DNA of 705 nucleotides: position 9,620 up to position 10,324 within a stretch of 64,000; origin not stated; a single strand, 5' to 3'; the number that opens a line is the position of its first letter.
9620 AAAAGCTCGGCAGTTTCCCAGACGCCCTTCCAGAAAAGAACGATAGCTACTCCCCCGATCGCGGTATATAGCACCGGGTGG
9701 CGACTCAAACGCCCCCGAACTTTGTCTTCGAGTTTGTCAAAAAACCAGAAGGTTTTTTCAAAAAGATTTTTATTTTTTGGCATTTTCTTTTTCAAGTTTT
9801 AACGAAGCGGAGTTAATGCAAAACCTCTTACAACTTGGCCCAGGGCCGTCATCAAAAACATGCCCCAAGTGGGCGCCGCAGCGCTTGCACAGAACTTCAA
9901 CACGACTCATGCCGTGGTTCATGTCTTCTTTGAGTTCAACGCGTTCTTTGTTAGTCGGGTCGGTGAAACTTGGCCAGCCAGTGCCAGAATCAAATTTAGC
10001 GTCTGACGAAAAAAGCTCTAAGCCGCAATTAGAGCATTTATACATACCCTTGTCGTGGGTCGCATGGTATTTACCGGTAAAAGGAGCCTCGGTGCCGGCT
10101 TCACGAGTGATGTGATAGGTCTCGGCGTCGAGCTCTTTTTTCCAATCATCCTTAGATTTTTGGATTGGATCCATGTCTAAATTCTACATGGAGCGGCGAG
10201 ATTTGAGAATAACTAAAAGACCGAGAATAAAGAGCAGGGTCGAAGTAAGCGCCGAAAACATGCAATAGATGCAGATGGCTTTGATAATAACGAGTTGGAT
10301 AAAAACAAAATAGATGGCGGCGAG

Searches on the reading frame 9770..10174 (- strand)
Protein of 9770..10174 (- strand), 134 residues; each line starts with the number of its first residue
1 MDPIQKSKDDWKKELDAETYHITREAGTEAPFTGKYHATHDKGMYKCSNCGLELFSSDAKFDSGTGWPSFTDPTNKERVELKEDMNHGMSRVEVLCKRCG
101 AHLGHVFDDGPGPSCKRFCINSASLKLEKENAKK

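Call 22: find_encoding_contigs(protein=window:9770-10174:-, flank=10000, max_places=6)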
Protein window:9770-10174:- (134 aa): 2 contigs read that carry it; 1 place shown.
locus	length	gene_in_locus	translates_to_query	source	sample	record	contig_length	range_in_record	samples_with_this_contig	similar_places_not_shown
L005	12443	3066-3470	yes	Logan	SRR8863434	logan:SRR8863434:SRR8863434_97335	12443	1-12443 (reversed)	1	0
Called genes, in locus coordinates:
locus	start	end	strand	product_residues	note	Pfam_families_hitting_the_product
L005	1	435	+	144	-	?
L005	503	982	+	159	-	-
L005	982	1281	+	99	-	-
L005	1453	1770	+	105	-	PF01741:MscL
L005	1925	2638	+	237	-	PF13462:Thioredoxin_4, PF01323:DSBA, PF13743:Thioredoxin_5 (weak)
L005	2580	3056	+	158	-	PF07884:VKOR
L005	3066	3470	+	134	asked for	PF01641:SelR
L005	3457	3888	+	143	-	-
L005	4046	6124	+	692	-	PF09826:Beta_propel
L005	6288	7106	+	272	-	PF03976:PPK2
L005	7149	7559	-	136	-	PF00293:NUDIX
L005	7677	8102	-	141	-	-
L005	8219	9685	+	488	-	PF00266:Aminotran_5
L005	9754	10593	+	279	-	PF01259:SAICAR_synt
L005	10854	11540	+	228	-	PF05552:MS_channel_1st_1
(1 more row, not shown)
